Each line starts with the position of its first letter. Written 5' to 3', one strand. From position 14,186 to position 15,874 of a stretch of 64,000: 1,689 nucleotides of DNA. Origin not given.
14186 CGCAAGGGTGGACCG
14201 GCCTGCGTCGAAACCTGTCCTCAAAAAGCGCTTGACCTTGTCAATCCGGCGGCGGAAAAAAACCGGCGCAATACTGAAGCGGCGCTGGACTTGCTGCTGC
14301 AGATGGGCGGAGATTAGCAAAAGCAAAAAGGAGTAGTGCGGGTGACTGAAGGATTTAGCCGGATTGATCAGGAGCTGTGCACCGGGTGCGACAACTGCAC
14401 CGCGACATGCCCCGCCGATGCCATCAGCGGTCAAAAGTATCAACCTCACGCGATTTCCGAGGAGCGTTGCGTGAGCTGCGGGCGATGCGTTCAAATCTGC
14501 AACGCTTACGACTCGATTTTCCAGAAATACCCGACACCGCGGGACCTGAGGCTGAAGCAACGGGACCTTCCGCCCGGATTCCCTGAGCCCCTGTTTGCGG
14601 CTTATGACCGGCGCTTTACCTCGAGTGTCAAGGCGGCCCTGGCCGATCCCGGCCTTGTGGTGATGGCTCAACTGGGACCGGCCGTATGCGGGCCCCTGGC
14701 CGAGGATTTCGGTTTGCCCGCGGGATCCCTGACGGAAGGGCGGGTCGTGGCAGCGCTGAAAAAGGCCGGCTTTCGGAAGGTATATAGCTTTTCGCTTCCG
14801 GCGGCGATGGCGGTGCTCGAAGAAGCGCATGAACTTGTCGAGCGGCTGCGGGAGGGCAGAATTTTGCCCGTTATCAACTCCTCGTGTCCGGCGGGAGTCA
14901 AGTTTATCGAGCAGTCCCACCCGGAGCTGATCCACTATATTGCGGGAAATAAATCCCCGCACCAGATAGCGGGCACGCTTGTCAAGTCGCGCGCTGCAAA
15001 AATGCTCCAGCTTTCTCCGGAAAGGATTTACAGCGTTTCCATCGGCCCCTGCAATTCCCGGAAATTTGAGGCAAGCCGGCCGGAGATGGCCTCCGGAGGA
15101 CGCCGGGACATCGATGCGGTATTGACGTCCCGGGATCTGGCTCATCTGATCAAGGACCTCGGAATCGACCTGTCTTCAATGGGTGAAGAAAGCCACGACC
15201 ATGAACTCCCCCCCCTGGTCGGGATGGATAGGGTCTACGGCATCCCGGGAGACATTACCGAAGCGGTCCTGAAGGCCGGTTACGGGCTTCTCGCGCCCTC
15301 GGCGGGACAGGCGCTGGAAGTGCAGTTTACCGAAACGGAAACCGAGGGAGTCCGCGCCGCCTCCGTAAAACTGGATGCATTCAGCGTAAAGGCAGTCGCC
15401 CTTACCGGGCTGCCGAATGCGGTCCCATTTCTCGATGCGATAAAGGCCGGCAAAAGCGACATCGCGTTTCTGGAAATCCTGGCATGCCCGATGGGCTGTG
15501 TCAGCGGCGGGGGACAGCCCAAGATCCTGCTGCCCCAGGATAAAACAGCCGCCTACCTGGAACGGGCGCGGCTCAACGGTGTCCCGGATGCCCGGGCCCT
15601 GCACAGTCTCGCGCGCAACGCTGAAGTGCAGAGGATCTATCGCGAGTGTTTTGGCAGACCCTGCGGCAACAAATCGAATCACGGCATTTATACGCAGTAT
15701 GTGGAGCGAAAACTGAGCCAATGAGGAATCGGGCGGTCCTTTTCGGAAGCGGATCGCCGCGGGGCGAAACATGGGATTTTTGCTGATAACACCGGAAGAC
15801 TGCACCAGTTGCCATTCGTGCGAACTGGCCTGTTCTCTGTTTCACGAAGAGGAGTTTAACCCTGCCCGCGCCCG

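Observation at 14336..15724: [FeFe]-hydrogenase with Cys-to-Ser substitution in the L1 proton-transfer motif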

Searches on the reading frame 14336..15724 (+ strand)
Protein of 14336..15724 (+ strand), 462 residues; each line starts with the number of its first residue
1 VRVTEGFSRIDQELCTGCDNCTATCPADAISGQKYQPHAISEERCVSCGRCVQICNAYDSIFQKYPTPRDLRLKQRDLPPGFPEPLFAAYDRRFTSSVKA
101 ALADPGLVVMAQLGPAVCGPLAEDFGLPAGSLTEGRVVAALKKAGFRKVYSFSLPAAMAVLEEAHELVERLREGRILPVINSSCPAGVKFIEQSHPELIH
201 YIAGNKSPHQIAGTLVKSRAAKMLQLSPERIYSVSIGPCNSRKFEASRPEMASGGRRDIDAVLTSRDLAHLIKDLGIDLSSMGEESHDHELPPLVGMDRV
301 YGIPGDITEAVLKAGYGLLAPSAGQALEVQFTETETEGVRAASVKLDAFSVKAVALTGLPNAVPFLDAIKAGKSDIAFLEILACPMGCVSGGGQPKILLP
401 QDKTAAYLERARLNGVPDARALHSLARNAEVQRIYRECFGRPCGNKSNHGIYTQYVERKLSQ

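Call 5: search_protein_families(library=pfam, proteins=[window:14336-15724:+])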
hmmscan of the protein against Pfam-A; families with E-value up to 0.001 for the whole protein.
window:14336-15724:+ (462 aa): 12 families
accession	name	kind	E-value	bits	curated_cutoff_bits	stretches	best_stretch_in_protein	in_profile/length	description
PF02906.19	Fe_hyd_lg_C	-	3.1e-66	223.9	22.1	1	109-392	3-245/245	Iron only hydrogenase large subunit, C-terminal domain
PF14697.11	Fer4_21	-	6.6e-09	36.2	35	1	9-60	2-56/59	4Fe-4S dicluster domain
PF00037.32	Fer4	-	6.4e-08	32.5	21.1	1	10-31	3-24/24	4Fe-4S binding domain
PF13237.11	Fer4_10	-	6.6e-08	32.8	25.5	1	9-55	3-52/53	4Fe-4S dicluster domain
PF12797.12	Fer4_2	-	7.7e-08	32.2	24.5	1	39-57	4-22/22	4Fe-4S binding domain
PF13187.11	Fer4_9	-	1.4e-07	31.9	27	1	15-57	2-49/52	4Fe-4S dicluster domain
PF25160.1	LdpA_Fe-S-bd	-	4e-07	30.2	27.6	1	21-56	9-39/49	LdpA Fe-S cluster-binding domain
PF12838.12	Fer4_7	-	4.7e-07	30.6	27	1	15-56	2-49/52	4Fe-4S dicluster domain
PF12837.12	Fer4_6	-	1.2e-06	28.6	25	1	8-30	2-24/24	4Fe-4S binding domain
PF13183.11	Fer4_8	-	5.7e-06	27.2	27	0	43-74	3-35/68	4Fe-4S dicluster domain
PF02256.22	Fe_hyd_SSU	-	0.00044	20.7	24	1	427-458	25-56/56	Iron hydrogenase small subunit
PF17179.9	Fer4_22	-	0.0005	21.3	27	0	35-57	71-93/95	4Fe-4S dicluster domain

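Call 6: search_protein_families(library=ncbifam, proteins=[window:14336-15724:+])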
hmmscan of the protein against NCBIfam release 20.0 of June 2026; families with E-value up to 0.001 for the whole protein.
window:14336-15724:+ (462 aa): 42 families (the best 25 are shown)
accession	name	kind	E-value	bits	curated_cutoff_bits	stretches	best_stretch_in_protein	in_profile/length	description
NF040763.1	FeFe_hydrog_A6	exception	1.1e-93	314.6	765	1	87-458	203-571/571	NADH-dependent [FeFe] hydrogenase, group A6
TIGR02512.1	FeFe_hydrog_A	subfamily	2.4e-84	283.4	405.95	1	87-396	65-374/375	[FeFe] hydrogenase, group A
NF040762.1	Hydr_FeFe_Clost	exception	1.6e-68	231.8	900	1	87-452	202-567/572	ferredoxin hydrogenase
TIGR04105.1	FeFe_hydrog_B1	subfamily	4.5e-37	127.8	450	3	131-313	239-404/462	monomeric [FeFe] hydrogenase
TIGR01944.1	rnfB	subfamily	3.4e-11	43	68.7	1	9-57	109-157/190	RnfABCDGE type electron transport complex subunit B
NF005415.0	PRK06991.1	equivalog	6.3e-09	35.9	281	1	8-56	80-128/284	electron transport complex subunit RsxB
NF003475.0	PRK05113.1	equivalog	4.3e-08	33.2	203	1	8-56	108-156/190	electron transport complex subunit RsxB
TIGR02700.1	flavo_MJ0208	hypoth_equivalog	1.1e-07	31.4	251.35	1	9-63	144-196/234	dihydromethanopterin reductase (acceptor)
NF042909.1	FMH_DH_FwdF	exception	3.2e-07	29.8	375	1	5-57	217-271/336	tungsten-dependent formylmethanofuran dehydrogenase subunit FwdF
NF058577.1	FdxA_fam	equivalog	6e-07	29.6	65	1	13-56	7-49/52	4Fe-4S ferredoxin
TIGR03294.1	FrhG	equivalog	6.4e-07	29.3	245.5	1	10-56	171-216/228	coenzyme F420 hydrogenase subunit gamma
NF040770.1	hetero_SS_HdrA2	exception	6.5e-07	27.8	1100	1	8-64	572-626/777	CoB-CoM heterodisulfide reductase HdrA2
NF038196.1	ferrodoxin_EFR1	subfamily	1.2e-06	28.8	75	1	13-56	184-225/242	EFR1 family ferrodoxin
NF004541.0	PRK05888.2-2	equivalog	1.8e-06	27.9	217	1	5-56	53-107/168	NADH-quinone oxidoreductase subunit NuoI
NF043069.1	T4HPD_activ_SAM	equivalog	1.9e-06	27.5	425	1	11-57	49-94/299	trans-4-hydroxy-L-proline dehydratase activase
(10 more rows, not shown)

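Call 7: search_solved_structures(query=window:14336-15721:+, show_alignments=4, max_evalue=0.00001)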
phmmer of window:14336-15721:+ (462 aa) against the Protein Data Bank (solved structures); distinct sequences matched with E-value up to 0.00001: 55.
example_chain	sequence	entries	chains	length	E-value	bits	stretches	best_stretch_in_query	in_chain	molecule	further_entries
7qv7_D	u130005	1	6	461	1.4e-124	419.7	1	5-459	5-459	Hydrogen dependent carbon dioxide reductase subunit HydA2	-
9gbu_A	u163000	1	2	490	1.5e-75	258.1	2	94-458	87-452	Periplasmic [Fe] hydrogenase large subunit,Periplasmic [Fe] hydrogenase small subunit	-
8ryh_A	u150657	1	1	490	1.9e-75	257.8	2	94-458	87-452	Periplasmic [Fe] hydrogenase large subunit,Periplasmic [Fe] hydrogenase small subunit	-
9gnk_A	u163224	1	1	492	5.8e-75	256.2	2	94-458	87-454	Periplasmic [Fe] hydrogenase large subunit,Periplasmic [Fe] hydrogenase small subunit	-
8a6t_A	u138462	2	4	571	4.1e-74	253.4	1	42-459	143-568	Electron bifurcating hydrogenase subunit HydA1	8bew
8ru6_B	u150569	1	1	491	1.5e-73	251.5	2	94-458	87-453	Periplasmic [Fe] hydrogenase large subunit,CpI,Periplasmic [Fe] hydrogenase small subunit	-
1hfe_L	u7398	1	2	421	3.6e-67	230.5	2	94-405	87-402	PROTEIN (FE-ONLY HYDROGENASE (E.C.1.18.99.1) (LARGER SUBUNIT))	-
8bj7_A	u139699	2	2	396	5.2e-67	229.9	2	94-396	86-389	Periplasmic [Fe] hydrogenase large subunit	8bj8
8rxj_A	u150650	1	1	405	5.3e-67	229.9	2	94-396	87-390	Periplasmic [Fe] hydrogenase large subunit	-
9r9v_A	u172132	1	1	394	7.7e-67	229.4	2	94-396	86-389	Periplasmic [Fe] hydrogenase large subunit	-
6sg2_AAA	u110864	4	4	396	7.9e-67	229.4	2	94-396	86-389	Periplasmic [Fe] hydrogenase large subunit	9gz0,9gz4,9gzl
9hpx_A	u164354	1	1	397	8e-67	229.3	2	94-396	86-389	Periplasmic [Fe] hydrogenase large subunit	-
8rtg_A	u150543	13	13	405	8e-67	229.3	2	94-396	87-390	Periplasmic [Fe] hydrogenase large subunit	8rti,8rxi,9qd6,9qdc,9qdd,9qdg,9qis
1e08_A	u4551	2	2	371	1.2e-66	228.8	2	94-396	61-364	[FE]-HYDROGENASE (LARGE SUBUNIT) | PERIPLASMIC [FE] HYDROGENASE LARGE SUBUNIT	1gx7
7q4v_A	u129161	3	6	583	5.9e-61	210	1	85-457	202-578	Iron hydrogenase HydA1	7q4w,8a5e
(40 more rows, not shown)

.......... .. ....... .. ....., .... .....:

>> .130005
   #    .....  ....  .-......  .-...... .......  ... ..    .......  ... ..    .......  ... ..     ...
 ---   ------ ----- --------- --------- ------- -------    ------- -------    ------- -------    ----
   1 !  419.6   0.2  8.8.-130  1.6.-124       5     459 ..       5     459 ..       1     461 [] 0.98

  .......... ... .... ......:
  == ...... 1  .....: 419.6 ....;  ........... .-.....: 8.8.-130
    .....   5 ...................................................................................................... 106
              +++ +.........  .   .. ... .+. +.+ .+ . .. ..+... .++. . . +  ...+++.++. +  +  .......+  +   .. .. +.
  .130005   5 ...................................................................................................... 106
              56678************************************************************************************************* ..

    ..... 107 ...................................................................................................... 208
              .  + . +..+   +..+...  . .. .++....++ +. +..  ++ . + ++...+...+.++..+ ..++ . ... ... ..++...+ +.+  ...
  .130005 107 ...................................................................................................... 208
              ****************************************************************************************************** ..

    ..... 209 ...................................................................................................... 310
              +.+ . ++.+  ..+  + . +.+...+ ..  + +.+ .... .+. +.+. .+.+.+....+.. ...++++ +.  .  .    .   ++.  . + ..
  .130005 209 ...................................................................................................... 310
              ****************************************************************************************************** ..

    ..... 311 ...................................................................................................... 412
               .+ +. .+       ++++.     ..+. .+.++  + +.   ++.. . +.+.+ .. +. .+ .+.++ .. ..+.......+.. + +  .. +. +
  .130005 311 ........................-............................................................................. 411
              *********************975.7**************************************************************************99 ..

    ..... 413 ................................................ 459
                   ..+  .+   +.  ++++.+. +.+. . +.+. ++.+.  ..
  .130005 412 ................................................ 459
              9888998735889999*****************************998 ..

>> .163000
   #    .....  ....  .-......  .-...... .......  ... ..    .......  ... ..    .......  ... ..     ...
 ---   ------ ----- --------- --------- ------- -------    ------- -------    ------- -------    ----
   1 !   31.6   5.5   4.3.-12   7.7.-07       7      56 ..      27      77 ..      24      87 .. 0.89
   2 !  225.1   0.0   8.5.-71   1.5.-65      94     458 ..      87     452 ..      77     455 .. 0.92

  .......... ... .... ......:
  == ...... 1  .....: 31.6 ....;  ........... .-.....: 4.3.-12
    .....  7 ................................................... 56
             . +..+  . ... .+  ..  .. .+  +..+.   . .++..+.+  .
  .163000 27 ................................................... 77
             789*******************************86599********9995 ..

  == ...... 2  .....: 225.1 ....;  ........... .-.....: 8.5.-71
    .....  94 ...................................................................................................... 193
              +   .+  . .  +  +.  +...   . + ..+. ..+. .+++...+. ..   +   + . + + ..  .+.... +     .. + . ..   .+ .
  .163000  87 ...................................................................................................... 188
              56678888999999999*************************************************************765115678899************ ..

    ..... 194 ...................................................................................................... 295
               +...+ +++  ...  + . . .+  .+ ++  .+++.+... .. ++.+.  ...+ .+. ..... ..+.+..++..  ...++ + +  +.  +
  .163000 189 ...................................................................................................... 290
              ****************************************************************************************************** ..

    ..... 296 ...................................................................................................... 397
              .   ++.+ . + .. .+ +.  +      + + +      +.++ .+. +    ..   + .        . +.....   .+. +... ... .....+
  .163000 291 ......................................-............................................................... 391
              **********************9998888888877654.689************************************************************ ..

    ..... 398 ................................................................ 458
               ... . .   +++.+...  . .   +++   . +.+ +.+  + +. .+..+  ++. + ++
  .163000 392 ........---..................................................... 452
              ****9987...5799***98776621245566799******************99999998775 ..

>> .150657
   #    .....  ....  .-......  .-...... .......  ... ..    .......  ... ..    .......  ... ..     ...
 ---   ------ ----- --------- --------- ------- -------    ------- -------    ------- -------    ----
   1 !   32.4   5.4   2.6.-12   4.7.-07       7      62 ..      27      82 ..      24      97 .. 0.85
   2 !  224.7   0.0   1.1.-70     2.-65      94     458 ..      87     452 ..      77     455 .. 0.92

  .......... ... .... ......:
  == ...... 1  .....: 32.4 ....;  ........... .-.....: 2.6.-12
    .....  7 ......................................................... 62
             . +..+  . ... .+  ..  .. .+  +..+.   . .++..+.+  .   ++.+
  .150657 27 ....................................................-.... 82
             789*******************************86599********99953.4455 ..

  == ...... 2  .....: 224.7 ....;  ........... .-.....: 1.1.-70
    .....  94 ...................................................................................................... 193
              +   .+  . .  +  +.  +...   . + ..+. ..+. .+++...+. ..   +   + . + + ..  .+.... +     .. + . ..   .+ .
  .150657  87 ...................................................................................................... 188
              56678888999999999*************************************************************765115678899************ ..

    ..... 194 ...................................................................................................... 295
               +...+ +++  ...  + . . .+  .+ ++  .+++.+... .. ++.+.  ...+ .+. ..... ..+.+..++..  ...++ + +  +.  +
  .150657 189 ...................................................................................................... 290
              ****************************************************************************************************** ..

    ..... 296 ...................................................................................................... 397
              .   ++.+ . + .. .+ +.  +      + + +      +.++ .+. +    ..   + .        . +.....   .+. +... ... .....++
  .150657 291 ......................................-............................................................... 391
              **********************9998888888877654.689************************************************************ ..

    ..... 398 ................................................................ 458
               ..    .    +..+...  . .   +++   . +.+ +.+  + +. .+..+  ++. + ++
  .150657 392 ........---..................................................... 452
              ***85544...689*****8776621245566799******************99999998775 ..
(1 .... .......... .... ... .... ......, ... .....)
